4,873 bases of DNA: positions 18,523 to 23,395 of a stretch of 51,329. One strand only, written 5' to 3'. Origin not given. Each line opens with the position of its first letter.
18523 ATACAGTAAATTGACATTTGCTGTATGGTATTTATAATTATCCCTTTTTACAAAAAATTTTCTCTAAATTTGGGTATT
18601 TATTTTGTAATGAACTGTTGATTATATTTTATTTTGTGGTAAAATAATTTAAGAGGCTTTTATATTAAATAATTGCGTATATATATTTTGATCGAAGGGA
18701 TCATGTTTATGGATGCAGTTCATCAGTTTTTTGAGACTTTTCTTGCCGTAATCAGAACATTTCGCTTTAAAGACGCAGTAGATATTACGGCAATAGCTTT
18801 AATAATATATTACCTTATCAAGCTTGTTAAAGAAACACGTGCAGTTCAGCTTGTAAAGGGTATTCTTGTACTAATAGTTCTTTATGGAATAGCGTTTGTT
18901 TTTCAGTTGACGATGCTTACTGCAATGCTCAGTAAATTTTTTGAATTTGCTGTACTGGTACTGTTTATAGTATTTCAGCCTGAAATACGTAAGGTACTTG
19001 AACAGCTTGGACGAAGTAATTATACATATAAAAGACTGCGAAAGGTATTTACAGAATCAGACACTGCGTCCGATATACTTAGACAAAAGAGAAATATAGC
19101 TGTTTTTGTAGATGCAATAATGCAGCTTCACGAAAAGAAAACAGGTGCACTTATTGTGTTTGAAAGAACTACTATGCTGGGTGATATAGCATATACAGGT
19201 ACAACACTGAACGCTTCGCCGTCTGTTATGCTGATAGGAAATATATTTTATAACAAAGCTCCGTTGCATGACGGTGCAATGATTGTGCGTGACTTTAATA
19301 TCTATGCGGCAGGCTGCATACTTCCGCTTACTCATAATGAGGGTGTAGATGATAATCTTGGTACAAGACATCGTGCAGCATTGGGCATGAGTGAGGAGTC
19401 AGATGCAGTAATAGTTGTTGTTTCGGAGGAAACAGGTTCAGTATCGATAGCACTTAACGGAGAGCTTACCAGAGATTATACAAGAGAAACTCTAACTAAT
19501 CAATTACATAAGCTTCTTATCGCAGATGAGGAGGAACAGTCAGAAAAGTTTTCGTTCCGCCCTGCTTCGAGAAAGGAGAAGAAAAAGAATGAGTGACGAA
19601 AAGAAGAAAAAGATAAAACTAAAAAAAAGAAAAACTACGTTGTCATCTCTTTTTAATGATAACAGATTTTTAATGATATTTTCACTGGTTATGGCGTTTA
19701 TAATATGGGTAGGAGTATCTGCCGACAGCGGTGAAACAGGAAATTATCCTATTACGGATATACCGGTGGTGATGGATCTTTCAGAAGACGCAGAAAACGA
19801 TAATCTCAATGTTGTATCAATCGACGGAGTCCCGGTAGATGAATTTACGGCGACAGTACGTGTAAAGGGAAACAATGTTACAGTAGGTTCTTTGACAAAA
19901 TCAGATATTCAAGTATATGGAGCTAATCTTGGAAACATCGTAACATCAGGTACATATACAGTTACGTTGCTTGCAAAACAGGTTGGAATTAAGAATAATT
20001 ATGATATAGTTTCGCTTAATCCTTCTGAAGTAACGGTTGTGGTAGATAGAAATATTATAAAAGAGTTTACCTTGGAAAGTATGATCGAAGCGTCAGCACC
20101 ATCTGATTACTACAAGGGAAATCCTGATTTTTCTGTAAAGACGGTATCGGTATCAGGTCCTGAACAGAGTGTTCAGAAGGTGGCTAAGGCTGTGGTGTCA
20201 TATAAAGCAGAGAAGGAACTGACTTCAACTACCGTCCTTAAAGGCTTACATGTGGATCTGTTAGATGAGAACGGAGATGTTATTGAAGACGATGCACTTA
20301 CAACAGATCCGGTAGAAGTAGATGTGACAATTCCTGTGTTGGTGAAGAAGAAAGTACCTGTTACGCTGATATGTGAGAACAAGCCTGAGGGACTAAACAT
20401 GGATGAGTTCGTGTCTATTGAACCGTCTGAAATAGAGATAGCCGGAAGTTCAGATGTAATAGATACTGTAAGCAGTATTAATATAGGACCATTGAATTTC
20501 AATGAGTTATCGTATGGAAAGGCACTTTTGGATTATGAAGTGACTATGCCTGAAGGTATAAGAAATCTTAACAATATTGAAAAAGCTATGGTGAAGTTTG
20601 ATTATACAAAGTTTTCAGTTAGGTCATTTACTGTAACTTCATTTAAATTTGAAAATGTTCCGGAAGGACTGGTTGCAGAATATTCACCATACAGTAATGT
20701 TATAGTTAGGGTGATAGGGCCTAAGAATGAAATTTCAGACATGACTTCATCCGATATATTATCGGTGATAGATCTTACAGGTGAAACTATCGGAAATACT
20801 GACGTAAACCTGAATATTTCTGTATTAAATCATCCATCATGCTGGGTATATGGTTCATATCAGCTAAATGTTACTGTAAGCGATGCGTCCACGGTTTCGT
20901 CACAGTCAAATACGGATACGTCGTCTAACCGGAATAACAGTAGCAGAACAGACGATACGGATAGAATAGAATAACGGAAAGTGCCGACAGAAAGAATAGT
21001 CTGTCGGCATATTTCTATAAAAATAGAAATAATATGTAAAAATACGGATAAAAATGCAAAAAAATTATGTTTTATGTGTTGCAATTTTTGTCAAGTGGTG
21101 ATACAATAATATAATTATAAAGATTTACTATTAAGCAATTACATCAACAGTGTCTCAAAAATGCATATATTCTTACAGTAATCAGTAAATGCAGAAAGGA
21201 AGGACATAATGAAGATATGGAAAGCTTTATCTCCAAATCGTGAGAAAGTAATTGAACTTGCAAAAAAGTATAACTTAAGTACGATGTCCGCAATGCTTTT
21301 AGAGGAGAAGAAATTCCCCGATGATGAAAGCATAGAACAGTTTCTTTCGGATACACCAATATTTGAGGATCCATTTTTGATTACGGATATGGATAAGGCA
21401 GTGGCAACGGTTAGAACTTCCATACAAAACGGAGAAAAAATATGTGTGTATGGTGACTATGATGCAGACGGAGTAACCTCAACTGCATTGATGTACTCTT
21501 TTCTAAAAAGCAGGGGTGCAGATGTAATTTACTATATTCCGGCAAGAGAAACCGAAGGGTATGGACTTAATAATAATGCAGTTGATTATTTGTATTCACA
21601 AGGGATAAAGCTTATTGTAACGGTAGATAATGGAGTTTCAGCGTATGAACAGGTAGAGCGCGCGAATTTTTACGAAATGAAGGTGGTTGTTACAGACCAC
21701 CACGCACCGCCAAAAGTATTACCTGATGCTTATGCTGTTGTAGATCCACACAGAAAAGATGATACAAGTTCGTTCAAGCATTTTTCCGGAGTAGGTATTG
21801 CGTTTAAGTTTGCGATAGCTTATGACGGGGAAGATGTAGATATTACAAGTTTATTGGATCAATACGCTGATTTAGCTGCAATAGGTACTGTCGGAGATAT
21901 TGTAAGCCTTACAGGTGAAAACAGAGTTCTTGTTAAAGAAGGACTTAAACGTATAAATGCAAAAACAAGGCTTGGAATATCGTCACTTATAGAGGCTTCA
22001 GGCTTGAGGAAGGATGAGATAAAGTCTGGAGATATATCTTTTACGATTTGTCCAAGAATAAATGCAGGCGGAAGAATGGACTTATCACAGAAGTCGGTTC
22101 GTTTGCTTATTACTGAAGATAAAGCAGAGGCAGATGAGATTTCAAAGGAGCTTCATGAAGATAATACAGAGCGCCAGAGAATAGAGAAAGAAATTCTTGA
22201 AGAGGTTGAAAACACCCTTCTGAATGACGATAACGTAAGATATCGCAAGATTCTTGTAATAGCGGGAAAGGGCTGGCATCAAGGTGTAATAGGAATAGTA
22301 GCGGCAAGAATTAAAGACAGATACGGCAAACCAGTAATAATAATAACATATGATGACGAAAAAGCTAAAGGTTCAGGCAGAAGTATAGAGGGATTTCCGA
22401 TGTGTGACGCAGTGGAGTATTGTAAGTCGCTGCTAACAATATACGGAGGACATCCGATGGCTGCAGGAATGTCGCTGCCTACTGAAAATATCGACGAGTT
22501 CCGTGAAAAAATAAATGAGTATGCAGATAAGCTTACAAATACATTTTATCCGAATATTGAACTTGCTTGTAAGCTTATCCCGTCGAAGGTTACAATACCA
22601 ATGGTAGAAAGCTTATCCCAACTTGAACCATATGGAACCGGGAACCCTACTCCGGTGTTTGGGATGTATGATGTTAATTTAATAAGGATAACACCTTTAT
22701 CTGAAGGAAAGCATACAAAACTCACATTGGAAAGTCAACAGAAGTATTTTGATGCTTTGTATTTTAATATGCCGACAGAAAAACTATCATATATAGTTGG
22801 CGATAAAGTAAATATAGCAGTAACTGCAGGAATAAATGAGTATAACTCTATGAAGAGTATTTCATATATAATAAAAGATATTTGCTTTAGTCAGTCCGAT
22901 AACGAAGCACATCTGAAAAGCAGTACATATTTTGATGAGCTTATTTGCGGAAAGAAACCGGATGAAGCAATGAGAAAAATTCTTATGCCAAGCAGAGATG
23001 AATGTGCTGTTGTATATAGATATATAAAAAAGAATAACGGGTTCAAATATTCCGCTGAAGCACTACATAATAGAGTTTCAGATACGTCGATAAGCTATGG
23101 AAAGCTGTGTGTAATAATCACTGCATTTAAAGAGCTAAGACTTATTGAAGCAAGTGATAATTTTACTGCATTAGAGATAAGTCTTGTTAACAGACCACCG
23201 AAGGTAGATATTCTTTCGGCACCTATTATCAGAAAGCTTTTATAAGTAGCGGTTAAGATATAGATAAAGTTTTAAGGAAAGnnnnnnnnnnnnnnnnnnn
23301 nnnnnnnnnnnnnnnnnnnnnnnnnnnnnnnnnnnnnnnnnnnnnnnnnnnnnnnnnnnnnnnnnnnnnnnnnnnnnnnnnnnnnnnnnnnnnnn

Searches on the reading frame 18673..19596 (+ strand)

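Call 60: search_protein_families(library=pfam, proteins=[window:18673-19596:+], max_evalue=0.00001)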
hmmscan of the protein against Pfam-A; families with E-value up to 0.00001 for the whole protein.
window:18673-19596:+ (307 aa): 2 families
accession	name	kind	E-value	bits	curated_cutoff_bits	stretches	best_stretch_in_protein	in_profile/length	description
PF02457.21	DAC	-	1.7e-41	140.9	27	1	147-264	2-118/119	DisA bacterial checkpoint controller nucleotide-binding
PF19293.4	CdaA_N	-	1.3e-13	51.3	23.8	1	28-105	3-81/81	CdaA N-terminal transmembrane domain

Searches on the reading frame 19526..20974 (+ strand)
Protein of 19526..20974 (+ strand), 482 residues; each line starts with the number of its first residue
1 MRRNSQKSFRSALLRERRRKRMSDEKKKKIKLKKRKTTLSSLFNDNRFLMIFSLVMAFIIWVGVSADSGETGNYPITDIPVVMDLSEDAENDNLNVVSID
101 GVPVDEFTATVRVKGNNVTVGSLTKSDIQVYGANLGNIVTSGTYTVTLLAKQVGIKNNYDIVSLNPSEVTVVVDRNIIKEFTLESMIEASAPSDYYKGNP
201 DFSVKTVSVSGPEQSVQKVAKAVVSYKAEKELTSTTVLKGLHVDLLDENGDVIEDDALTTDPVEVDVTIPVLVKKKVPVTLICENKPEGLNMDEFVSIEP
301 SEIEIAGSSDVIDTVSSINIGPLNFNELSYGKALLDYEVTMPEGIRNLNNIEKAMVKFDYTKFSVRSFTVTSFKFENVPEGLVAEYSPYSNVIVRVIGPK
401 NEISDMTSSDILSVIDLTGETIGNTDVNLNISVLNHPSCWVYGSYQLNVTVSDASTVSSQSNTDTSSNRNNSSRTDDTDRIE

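Call 60: search_protein_families(library=pfam, proteins=[window:19526-20974:+], max_evalue=0.00001)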
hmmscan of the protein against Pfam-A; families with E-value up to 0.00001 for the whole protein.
window:19526-20974:+ (482 aa): 1 family
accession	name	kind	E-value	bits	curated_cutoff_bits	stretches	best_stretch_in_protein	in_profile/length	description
PF07949.17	YbbR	-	9.6e-14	51.9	22.3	0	374-435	8-65/81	YbbR-like protein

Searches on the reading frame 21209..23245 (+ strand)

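Call 60: search_protein_families(library=pfam, proteins=[window:21209-23245:+], max_evalue=0.00001)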
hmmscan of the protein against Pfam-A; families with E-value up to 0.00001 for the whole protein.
window:21209-23245:+ (678 aa): 3 families
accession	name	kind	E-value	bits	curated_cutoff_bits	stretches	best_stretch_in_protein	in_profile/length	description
PF01368.27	DHH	-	3.9e-28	98.7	28.1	1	77-227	1-125/125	DHH family, N-terminal domain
PF17768.7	RecJ_OB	-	2.5e-23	82.6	27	1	454-557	3-107/107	RecJ OB domain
PF02272.25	DHHA1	-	1.9e-19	70.5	25.9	1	348-439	4-100/102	DHHA1 domain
